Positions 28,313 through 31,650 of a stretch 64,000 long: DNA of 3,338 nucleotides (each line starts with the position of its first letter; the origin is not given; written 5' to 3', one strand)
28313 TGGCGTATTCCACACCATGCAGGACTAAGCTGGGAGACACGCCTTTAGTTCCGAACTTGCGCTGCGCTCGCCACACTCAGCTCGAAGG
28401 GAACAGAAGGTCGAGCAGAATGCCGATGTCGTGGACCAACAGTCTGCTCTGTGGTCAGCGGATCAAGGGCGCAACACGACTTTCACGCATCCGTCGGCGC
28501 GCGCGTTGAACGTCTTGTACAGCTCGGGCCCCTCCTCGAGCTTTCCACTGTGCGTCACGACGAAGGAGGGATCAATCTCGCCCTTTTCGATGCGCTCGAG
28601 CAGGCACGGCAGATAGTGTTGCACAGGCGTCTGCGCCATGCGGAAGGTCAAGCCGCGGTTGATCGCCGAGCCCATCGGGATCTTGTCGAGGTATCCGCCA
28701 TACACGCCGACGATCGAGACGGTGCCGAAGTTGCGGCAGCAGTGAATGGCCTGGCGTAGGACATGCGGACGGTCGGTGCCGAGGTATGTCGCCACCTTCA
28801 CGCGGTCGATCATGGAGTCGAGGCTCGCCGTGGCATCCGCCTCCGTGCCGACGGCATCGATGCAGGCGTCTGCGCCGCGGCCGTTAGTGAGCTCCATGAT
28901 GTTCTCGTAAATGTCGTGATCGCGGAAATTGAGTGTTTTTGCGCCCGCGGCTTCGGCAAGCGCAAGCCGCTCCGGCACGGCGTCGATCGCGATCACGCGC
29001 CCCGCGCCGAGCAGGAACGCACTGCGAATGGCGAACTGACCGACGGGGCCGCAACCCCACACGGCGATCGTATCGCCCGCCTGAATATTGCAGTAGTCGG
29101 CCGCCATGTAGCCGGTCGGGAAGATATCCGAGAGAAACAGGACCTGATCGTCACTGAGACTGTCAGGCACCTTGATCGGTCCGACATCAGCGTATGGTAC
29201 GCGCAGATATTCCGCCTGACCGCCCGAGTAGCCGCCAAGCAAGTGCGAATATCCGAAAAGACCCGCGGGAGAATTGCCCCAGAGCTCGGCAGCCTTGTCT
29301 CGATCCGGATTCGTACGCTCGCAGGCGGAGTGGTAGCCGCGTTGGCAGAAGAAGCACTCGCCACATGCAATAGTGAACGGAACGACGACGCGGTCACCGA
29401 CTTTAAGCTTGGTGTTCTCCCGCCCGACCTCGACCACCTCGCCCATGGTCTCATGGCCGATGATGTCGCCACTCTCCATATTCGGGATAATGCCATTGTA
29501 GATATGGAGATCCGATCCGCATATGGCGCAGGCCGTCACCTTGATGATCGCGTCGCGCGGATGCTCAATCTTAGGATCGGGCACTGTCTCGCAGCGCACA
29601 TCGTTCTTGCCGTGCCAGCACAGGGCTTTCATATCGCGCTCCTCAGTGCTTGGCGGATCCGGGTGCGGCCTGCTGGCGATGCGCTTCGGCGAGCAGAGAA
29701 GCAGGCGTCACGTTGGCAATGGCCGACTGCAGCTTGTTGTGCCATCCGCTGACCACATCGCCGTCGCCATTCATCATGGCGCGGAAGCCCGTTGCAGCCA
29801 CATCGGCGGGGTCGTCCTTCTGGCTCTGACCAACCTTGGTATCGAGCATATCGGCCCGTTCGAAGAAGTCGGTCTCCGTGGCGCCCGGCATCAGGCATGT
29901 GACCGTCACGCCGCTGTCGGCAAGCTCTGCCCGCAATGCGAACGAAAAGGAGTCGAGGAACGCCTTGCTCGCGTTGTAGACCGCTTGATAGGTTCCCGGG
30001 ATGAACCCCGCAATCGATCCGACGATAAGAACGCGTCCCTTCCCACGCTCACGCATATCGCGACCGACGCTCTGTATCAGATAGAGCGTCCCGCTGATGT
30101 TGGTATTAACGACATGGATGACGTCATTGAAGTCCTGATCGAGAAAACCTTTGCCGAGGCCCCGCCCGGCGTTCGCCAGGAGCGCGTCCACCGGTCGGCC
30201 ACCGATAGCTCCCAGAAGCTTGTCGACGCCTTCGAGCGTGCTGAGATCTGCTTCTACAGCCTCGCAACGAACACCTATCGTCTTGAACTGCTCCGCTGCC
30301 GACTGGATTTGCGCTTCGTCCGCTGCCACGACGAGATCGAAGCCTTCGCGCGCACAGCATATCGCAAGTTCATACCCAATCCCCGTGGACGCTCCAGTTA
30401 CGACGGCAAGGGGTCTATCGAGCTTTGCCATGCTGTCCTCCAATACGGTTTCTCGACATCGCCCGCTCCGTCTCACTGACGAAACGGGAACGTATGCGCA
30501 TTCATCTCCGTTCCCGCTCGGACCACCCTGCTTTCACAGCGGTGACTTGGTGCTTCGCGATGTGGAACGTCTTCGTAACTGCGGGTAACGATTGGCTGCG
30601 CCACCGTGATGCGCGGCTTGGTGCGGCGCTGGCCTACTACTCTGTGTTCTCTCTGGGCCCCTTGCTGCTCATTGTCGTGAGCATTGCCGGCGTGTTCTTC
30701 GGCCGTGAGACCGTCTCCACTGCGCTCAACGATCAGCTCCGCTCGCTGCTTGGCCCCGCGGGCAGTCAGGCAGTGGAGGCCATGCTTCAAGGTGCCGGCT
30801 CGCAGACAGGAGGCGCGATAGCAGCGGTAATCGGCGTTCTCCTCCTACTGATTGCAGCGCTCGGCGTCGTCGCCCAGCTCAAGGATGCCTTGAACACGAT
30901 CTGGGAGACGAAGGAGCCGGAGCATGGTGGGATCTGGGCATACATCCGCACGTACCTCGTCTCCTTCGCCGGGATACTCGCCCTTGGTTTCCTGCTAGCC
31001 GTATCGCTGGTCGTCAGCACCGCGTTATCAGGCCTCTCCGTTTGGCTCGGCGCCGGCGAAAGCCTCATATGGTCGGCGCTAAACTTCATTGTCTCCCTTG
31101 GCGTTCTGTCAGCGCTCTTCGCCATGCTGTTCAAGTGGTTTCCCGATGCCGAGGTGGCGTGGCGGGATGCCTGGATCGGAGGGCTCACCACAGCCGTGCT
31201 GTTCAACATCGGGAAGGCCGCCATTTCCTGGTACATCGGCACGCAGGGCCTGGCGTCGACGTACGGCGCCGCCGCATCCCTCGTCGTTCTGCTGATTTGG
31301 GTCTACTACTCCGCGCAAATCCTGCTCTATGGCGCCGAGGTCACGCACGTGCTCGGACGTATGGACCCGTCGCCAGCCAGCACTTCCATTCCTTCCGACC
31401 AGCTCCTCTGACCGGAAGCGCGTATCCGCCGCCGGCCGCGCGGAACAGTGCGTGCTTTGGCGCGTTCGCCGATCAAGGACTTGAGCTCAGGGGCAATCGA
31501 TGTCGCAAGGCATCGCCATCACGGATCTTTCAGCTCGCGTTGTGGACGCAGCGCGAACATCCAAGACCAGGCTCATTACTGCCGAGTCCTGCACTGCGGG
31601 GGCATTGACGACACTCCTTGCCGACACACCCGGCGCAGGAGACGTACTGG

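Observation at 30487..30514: Palindromic promoter: one 28-bp site reads as a perfect EcfG promoter on both strands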

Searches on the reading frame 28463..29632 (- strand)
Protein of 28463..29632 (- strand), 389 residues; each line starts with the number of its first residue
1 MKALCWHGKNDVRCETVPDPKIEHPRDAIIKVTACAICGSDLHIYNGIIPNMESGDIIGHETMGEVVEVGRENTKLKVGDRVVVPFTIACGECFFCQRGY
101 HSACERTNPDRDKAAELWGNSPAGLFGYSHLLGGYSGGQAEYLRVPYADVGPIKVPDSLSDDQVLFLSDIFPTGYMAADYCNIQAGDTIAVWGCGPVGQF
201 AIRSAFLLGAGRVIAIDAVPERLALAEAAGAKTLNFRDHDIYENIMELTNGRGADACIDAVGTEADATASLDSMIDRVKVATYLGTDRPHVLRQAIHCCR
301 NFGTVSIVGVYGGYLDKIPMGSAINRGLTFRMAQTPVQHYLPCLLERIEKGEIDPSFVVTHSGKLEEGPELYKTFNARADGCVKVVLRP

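Call 9: search_protein_families(library=pfam, proteins=[window:28463-29632:-])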
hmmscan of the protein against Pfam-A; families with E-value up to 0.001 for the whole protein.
window:28463-29632:- (389 aa): 2 families
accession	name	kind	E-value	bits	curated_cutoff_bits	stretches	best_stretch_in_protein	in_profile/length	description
PF08240.17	ADH_N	-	8.7e-27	93.9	23.5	1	25-153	2-102/104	Alcohol dehydrogenase GroES-like domain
PF00107.32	ADH_zinc_N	-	5.3e-21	75.4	31.8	1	196-274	1-79/129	Zinc-binding dehydrogenase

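Call 54: find_encoding_contigs(protein=window:28463-29632:-, flank=3000, max_places=6)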
Protein window:28463-29632:- (389 aa): 6 contigs read that carry it; 3 places shown.
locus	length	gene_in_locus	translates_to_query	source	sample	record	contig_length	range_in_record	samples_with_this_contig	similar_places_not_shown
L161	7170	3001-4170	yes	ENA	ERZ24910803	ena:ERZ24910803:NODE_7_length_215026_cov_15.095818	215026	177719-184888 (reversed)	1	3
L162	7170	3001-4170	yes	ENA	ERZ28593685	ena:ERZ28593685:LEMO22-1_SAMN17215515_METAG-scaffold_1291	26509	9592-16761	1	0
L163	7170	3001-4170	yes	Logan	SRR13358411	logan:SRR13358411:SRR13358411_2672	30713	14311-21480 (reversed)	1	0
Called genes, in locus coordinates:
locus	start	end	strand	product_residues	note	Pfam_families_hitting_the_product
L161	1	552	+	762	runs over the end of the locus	PF00384:Molybdopterin, PF01568:Molydop_binding (weak)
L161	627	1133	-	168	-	PF02464:CinA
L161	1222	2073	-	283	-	PF03631:Virul_fac_BrkB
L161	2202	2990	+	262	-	PF00106:adh_short, PF08659:KR, PF13561:adh_short_C2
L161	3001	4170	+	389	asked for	PF08240:ADH_N, PF00107:ADH_zinc_N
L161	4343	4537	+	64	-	-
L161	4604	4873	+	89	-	-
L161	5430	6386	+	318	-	PF07995:GSDH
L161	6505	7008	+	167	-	PF05974:DUF892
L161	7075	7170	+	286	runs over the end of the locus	PF00106:adh_short, PF08659:KR, PF13561:adh_short_C2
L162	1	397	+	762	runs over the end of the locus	PF00384:Molybdopterin, PF01568:Molydop_binding (weak)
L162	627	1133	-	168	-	PF02464:CinA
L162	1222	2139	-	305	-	PF03631:Virul_fac_BrkB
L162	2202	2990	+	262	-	PF00106:adh_short, PF08659:KR, PF13561:adh_short_C2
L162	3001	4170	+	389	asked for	PF08240:ADH_N, PF00107:ADH_zinc_N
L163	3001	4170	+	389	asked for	PF08240:ADH_N, PF00107:ADH_zinc_N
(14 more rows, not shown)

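Call 56: search_protein_families(library=ncbifam, proteins=[window:28463-29632:-], max_evalue=0.001)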
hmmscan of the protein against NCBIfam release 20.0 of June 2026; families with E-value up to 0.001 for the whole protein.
window:28463-29632:- (389 aa): 23 families
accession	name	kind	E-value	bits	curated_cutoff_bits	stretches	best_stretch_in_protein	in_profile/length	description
TIGR02819.1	fdhA_non_GSH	equivalog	1.2e-56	192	636.95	1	3-380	5-386/397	formaldehyde dehydrogenase, glutathione-independent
NF041097.1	keto_inos_dh_IolM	equivalog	9.6e-41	139.7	450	2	10-107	38-142/389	scyllo-inosose 3-dehydrogenase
TIGR00692.1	tdh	equivalog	8.4e-37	127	458.35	2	15-107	14-108/340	L-threonine 3-dehydrogenase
TIGR03989.1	Rxyl_3153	subfamily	1.7e-35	123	440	1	21-266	20-267/370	NDMA-dependent alcohol dehydrogenase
NF003808.0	PRK05396.1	equivalog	8.9e-35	120.1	380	2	2-107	2-110/341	L-threonine 3-dehydrogenase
TIGR03451.1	mycoS_dep_FDH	equivalog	4.4e-34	117.9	512.9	1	16-264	20-256/358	S-(hydroxymethyl)mycothiol dehydrogenase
TIGR03366.1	HpnZ_proposed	hypoth_equivalog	3.2e-31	108.7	328.1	1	27-274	7-243/315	putative phosphonate catabolism associated alcohol dehydrogenase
TIGR02818.1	adh_III_F_hyde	equivalog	8.9e-30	104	543.95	1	6-272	8-274/368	S-(hydroxymethyl)glutathione dehydrogenase/class III alcohol dehydrogenase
NF006940.0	PRK09422.1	equivalog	1.8e-29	102.8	344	2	24-106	23-105/338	alcohol dehydrogenase AdhP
NF007489.0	PRK10083.1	equivalog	2e-27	96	376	2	17-106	19-105/339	Zn-dependent oxidoreductase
TIGR03201.1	dearomat_had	equivalog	1.8e-23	83.2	338.65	1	27-240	25-221/349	6-hydroxycyclohex-1-ene-1-carbonyl-CoA dehydrogenase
NF010344.0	PRK13771.1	subfamily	2.6e-23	82.5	349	2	1-106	1-106/334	putative alcohol dehydrogenase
NF007642.0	PRK10309.1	equivalog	1.1e-22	80.7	550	2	1-106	1-105/347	galactitol-1-phosphate 5-dehydrogenase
NF007375.0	PRK09880.1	equivalog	4.2e-21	75.1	469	1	19-241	20-226/344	L-idonate 5-dehydrogenase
NF041172.1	AcrlCoa_red_Thmprot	equivalog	1.3e-20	73.6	500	1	1-264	1-237/334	acryloyl-CoA reductase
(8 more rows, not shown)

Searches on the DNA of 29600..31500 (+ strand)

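Call 10: search_dna_similar(query=window:29600-31500:+, collection=plasmids, mode=near, max_rows=30)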
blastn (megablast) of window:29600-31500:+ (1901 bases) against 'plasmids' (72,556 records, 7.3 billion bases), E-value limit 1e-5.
No match.

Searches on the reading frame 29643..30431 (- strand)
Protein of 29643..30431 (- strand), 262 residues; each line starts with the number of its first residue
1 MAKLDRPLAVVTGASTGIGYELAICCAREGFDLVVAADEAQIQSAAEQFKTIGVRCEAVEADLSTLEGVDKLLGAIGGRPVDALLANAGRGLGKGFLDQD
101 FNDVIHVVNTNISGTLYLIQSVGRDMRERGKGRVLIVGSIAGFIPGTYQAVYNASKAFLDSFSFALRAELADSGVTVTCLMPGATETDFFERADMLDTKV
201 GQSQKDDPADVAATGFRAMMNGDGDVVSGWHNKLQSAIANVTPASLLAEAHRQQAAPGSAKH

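Call 9: search_protein_families(library=pfam, proteins=[window:29643-30431:-])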
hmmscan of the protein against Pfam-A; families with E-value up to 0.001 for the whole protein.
window:29643-30431:- (262 aa): 3 families
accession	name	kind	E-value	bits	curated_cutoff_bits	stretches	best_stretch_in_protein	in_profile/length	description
PF00106.31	adh_short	-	1.7e-40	139.1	26.6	1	9-192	3-189/195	short chain dehydrogenase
PF13561.12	adh_short_C2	-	7.8e-22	78.4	27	1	13-197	1-188/236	Enoyl-(Acyl carrier protein) reductase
PF08659.16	KR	-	2.8e-11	44.1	22.6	1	10-175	4-171/180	KR domain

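Call 24: find_related_loci(query=window:29643-30431:-, collection=metagenome_contigs, flank=5000)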
Query window:29643-30431:- (262 aa) in metagenome_contigs; peptide patterns used: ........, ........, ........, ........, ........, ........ (x = any residue, [..] = any of these).
600 stretches matched a pattern (row limit reached: there are more); 541 encode a relative of the query (tblastn E <= 1e-3); the best 80 are kept; 80 distinct loci.
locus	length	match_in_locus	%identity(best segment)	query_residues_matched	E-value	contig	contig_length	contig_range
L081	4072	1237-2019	86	1-261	5e-157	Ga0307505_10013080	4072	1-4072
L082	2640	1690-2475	81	1-262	2e-153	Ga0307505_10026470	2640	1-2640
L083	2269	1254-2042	78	1-262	2e-150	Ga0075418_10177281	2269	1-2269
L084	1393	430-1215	77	1-262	1e-152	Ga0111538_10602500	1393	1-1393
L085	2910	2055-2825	80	6-262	3e-145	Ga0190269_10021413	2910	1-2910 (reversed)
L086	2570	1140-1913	78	1-262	1e-146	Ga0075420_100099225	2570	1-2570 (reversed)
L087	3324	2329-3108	78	1-262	2e-143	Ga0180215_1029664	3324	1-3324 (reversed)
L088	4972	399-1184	77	1-262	2e-139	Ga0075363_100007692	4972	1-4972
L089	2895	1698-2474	77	1-259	2e-144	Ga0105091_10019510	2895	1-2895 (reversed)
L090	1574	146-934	76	1-262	2e-149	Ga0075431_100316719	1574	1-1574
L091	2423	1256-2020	79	6-260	3e-145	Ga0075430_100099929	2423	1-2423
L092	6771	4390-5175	77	1-262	2e-137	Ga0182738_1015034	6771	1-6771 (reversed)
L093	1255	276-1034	79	8-260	4e-150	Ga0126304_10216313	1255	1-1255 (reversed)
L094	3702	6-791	75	1-262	2e-139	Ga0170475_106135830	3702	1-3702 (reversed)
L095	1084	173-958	76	1-262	2e-148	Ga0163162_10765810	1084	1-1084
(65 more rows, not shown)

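Call 56: search_protein_families(library=ncbifam, proteins=[window:29643-30431:-], max_evalue=0.001)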
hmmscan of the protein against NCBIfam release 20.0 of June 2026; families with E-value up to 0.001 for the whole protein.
window:29643-30431:- (262 aa): 209 families (the best 25 are shown)
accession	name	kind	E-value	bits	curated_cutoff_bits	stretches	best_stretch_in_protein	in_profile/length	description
NF040690.1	mycolate_SDR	equivalog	7.4e-39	133.7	380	1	8-248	10-254/265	mycolate reductase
NF006565.0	PRK09072.1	equivalog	8.3e-34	117.3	238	1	6-254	5-252/265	SDR family oxidoreductase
NF004514.1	PRK05855.1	equivalog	6.7e-32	110.8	455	1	7-204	314-515/578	SDR family oxidoreductase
NF005559.1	PRK07231.1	subfamily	6.3e-31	107.7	215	1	7-194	5-195/249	glucose 1-dehydrogenase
NF038213.1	SDR_TniO_fam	equivalog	7.3e-31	107.4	300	1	8-205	4-212/249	SDR family oxidoreductase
NF004825.0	PRK06181.1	equivalog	3.2e-30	105.3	215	1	2-243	2-252/268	SDR family oxidoreductase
NF005878.0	PRK07825.1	subfamily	4e-30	105.1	287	1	5-225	8-223/278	short chain dehydrogenase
NF004823.0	PRK06179.1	subfamily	3e-29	102.3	310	1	6-205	5-199/271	oxidoreductase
TIGR01830.1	3oxo_ACP_reduc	equivalog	1.4e-28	100.2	297.75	1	9-191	1-187/239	3-oxoacyl-[acyl-carrier-protein] reductase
NF006776.0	PRK09291.1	equivalog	1.6e-28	100.1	265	1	10-199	6-190/257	SDR family oxidoreductase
NF047420.2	EF_P_mod_YmfI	equivalog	2.1e-28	99.7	238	1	9-195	2-188/236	elongation factor P 5-aminopentanone reductase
NF009384.0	PRK12743.1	equivalog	4.3e-28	98.2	264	1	6-194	6-199/258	SDR family oxidoreductase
NF009466.0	PRK12826.1-2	subfamily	1e-27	97.2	222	1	9-198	6-200/248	3-oxoacyl-ACP reductase FabG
NF005672.0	PRK07454.1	equivalog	2.6e-27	95.6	234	1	6-198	6-200/241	SDR family oxidoreductase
NF005594.0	PRK07326.1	equivalog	5.4e-27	94.9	271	1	5-195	5-196/237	SDR family oxidoreductase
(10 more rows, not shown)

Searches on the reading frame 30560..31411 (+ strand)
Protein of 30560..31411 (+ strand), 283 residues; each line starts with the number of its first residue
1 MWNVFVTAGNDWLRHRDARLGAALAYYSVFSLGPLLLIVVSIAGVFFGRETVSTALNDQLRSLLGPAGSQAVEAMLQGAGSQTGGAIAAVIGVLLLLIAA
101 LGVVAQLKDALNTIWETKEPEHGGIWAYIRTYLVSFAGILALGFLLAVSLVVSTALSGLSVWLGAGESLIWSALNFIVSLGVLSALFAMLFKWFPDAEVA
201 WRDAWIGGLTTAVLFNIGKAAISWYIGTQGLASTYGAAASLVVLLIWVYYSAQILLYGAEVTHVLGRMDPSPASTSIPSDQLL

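Call 9: search_protein_families(library=pfam, proteins=[window:30560-31411:+])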
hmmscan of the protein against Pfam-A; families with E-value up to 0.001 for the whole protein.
window:30560-31411:+ (283 aa): 1 family
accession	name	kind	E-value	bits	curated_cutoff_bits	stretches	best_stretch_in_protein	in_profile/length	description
PF03631.20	Virul_fac_BrkB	-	2e-49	169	33.7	1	19-266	7-256/259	Virulence factor BrkB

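Call 11: find_related_loci(query=window:30560-31411:+, collection=genome_contigs, flank=4000)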
Query window:30560-31411:+ (283 aa) in genome_contigs; peptide patterns used: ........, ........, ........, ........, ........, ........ (x = any residue, [..] = any of these).
575 stretches matched a pattern; 481 encode a relative of the query (tblastn E <= 1e-3); the best 80 are kept; 80 distinct loci.
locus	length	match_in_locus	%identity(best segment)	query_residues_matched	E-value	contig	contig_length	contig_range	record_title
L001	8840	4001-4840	85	1-280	2e-153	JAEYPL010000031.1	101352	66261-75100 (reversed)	MAG: Proteobacteria bacterium isolate OH_CBB_194 k127_968830, whole genome shotgun sequence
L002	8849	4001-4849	81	1-279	1e-139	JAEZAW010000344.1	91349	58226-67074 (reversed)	MAG: Proteobacteria bacterium isolate OH_CBrB_168 k127_1131488, whole genome shotgun sequence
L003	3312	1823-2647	77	1-274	2e-140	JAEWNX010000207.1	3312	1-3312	MAG: Proteobacteria bacterium isolate OH_SBlB_37 k127_998430, whole genome shotgun sequence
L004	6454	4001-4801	83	1-267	8e-132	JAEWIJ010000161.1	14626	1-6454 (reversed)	MAG: Proteobacteria bacterium isolate OH_PBrB_104 k127_872231, whole genome shotgun sequence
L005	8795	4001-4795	70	1-263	4e-117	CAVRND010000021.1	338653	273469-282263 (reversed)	MAG: uncultured Alphaproteobacteria bacterium isolate MFD04935.bin.2.152 genome assembly, contig: contig_4788, whole gen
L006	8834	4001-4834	65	1-276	2e-115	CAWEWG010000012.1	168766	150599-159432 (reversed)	MAG: uncultured Alphaproteobacteria bacterium isolate MFD09212.bin.1.142 genome assembly, contig: contig_660, whole geno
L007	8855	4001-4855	63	1-279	9e-111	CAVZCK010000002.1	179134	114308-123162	MAG: uncultured Alphaproteobacteria bacterium isolate MFD00822.bin.2.84 genome assembly, contig: contig_106420, whole ge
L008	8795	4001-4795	66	1-263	8e-111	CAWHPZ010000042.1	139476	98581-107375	MAG: uncultured Alphaproteobacteria bacterium isolate MFD08497.bin.2.128 genome assembly, contig: contig_96278, whole ge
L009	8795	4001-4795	68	1-263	5e-109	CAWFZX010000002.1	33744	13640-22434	MAG: uncultured Alphaproteobacteria bacterium isolate MFD09267.bin.3.238 genome assembly, contig: contig_10690, whole ge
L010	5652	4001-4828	62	1-276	6e-109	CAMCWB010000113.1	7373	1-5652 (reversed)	MAG: Bauldia litoralis isolate MH-09jul19-191 genome assembly, contig: MH-09jul19-C24236, whole genome shotgun sequence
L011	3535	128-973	64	3-282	3e-108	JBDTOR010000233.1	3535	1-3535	MAG: Hyphomicrobium sp. isolate cluster3_bin.179 NODE_168541_length_3535_cov_4.977874, whole genome shotgun sequence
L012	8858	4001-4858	60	2-275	1e-105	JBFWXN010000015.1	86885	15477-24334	MAG: Hyphomicrobiaceae bacterium isolate CA_2019_TPBS_141 NODE_2155_length_86885_cov_5.638615_TPBS, whole genome shotgun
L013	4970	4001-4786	64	2-263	1e-105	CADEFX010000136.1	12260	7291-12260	MAG: uncultured Rhizobiales bacterium isolate Rhizobiales sp. RBC094 genome assembly, contig: MAG094_136, whole genome s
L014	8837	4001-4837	64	1-279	2e-102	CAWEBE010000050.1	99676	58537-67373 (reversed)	MAG: uncultured Alphaproteobacteria bacterium isolate MFD05567.bin.1.164 genome assembly, contig: contig_37883, whole ge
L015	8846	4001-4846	62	1-278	3e-102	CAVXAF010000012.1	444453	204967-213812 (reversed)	MAG: uncultured Alphaproteobacteria bacterium isolate MFD01275.bin.1.5 genome assembly, contig: contig_6532, whole genom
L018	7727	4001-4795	65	1-263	1e-98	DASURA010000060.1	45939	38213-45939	MAG TPA_asm: Hyphomicrobiaceae bacterium isolate SMAG_U1695 k141_1031256, whole genome shotgun sequence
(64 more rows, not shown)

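Call 41: search_protein_families(library=pfam, proteins=[L001:3405-3881:-], max_evalue=0.01)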
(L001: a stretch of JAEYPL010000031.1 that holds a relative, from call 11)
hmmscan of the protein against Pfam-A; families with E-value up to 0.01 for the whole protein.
L001:3405-3881:- (158 aa): 2 families
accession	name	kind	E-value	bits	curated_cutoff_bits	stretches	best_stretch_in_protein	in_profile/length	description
PF22258.1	DUF6949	-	5.5e-05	23.7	28.7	0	54-118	3-64/99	Family of unknown function (DUF6949)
PF07690.21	MFS_1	-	0.00021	20.8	33.4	1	26-142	126-213/347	Major Facilitator Superfamily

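Call 53: search_protein_families(library=pfam, proteins=[L018:113-631:-, L018:755-3379:+, L002:2876-3988:+], max_evalue=0.001)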
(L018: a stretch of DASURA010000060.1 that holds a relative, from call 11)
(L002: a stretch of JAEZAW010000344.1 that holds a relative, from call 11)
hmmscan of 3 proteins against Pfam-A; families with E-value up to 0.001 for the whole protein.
L018:113-631:- (172 aa): 1 family
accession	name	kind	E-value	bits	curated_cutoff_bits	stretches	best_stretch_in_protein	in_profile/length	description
PF02735.22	Ku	-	7.1e-36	124.3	25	1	14-161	2-154/190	Ku70/Ku80 beta-barrel domain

L018:755-3379:+ (874 aa): 4 families
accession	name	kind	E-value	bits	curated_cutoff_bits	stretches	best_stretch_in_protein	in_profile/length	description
PF21686.3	LigD_Prim-Pol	-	3.2e-85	286.2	27.4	1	600-851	1-252/254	LigD, primase-polymerase domain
PF13298.12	LigD_N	-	6.4e-43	145.7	31.1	1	38-143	1-107/107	DNA Ligase D 3'-phosphoesterase domain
PF04679.21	DNA_ligase_A_C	-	3.5e-26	91.9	27.5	1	451-545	2-94/94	ATP dependent DNA ligase C terminal region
PF01068.26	DNA_ligase_A_M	-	2.4e-21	76.8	26.2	1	265-435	18-204/204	ATP dependent DNA ligase domain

L002:2876-3988:+ (370 aa): 2 families
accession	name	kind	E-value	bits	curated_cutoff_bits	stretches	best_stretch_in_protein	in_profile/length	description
PF01028.25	Topoisom_I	-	2.4e-38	132.2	23.7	1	99-317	3-212/228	Eukaryotic DNA topoisomerase I, catalytic core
PF21338.2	Top1B_N_bact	-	7.8e-25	86.8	27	1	41-87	2-49/49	Bacterial DNA topoisomerase IB, N-terminal domain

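Call 56: search_protein_families(library=ncbifam, proteins=[L001:3405-3881:-, window:30560-31411:+], max_evalue=0.001)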
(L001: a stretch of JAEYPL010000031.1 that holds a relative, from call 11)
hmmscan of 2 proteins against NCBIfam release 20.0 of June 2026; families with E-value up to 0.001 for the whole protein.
L001:3405-3881:- (158 aa): 1 family
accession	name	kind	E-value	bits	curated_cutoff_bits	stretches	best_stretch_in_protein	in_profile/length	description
NF049980.1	SfMCT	equivalog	0.00098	17.9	320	0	34-97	133-201/378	L-lactate MFS transporter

window:30560-31411:+ (283 aa): 4 families
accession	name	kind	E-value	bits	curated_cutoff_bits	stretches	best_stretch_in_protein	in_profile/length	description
TIGR00765.1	yihY_not_rbn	subfamily_domain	1.3e-32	113.7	73.15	1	13-267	11-258/259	YihY family inner membrane protein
NF002457.0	PRK01637.1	equivalog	4.4e-31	108.2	307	1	22-269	37-278/295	virulence factor BrkB family protein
NF003256.0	PRK04214.1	equivalog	3.5e-28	98.7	500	1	15-274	30-282/412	ribonuclease BN/unknown domain fusion protein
TIGR00766.1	TIGR00766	equivalog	2.5e-15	56.5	213.65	1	17-257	15-252/263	inner membrane protein YhjD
